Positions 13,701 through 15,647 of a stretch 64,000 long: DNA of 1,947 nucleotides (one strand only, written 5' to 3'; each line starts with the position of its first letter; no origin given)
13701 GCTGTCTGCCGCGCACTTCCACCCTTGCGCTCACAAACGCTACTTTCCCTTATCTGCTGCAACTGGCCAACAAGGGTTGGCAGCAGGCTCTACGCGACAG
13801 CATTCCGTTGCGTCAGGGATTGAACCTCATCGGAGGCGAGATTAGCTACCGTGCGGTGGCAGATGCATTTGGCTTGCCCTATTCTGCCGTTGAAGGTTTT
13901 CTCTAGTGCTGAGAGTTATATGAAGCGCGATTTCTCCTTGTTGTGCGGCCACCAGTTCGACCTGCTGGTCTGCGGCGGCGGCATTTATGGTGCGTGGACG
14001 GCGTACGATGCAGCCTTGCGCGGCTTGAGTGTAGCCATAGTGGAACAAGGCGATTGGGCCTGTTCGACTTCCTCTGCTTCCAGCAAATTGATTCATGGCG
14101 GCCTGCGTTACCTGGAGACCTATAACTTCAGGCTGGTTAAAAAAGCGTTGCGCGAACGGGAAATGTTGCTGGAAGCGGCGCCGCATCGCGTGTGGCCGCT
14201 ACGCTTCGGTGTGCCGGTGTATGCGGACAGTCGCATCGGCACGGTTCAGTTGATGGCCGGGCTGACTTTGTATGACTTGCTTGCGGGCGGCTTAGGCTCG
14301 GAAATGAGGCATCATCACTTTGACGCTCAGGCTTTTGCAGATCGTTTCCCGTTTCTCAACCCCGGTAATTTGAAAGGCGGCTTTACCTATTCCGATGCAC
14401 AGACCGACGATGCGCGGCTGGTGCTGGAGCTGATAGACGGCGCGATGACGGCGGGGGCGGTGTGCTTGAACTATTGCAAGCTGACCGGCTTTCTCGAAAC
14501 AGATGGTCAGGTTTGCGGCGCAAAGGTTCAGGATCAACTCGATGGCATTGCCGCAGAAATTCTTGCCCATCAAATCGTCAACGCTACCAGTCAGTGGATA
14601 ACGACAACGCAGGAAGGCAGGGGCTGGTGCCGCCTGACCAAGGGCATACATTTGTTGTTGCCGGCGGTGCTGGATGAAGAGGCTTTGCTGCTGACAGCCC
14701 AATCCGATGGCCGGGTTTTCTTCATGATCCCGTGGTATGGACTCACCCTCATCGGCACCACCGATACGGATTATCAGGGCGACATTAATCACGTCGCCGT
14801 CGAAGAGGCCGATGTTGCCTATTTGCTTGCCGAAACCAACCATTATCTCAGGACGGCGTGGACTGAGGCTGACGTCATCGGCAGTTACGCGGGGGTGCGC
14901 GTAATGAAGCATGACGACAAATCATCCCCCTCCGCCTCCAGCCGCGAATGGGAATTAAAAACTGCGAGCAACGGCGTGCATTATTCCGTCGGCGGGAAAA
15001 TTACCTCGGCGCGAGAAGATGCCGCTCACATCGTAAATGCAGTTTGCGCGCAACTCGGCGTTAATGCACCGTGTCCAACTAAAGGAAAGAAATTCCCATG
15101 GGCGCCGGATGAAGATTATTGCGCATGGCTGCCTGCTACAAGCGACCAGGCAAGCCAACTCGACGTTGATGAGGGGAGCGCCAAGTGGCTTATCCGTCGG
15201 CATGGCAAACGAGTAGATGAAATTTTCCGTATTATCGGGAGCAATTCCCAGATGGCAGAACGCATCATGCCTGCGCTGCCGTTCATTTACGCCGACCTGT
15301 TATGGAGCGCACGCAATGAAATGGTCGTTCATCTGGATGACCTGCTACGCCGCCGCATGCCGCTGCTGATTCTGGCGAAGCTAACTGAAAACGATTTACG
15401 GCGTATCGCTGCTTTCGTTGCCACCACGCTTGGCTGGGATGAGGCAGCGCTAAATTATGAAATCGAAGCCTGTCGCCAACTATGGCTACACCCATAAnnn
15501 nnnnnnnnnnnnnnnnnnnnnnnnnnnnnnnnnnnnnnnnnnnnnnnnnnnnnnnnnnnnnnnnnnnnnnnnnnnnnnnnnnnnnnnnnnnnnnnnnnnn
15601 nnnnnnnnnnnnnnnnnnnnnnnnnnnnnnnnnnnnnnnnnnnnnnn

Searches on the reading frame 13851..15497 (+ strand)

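Call 3: search_protein_families(library=pfam, proteins=[window:13851-15497:+], max_evalue=0.01)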
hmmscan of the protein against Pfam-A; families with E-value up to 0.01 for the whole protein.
window:13851-15497:+ (548 aa): 5 families
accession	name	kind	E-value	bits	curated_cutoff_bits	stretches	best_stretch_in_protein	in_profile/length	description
PF01266.30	DAO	-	2.5e-47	162.6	27.9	1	37-360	1-318/353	FAD dependent oxidoreductase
PF16901.10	DAO_C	-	1.2e-18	67.6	31.4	1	432-532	21-124/126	C-terminal domain of alpha-glycerophosphate oxidase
PF00890.30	FAD_binding_2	-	0.00034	20.4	20.4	1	37-78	1-42/414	FAD binding domain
PF12831.13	FAD_oxidored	-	0.0017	18.2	27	1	37-70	1-34/416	FAD dependent oxidoreductase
PF13450.12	NAD_binding_8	-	0.0056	17.4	21.9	0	41-70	2-31/68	NAD(P)-binding Rossmann-like domain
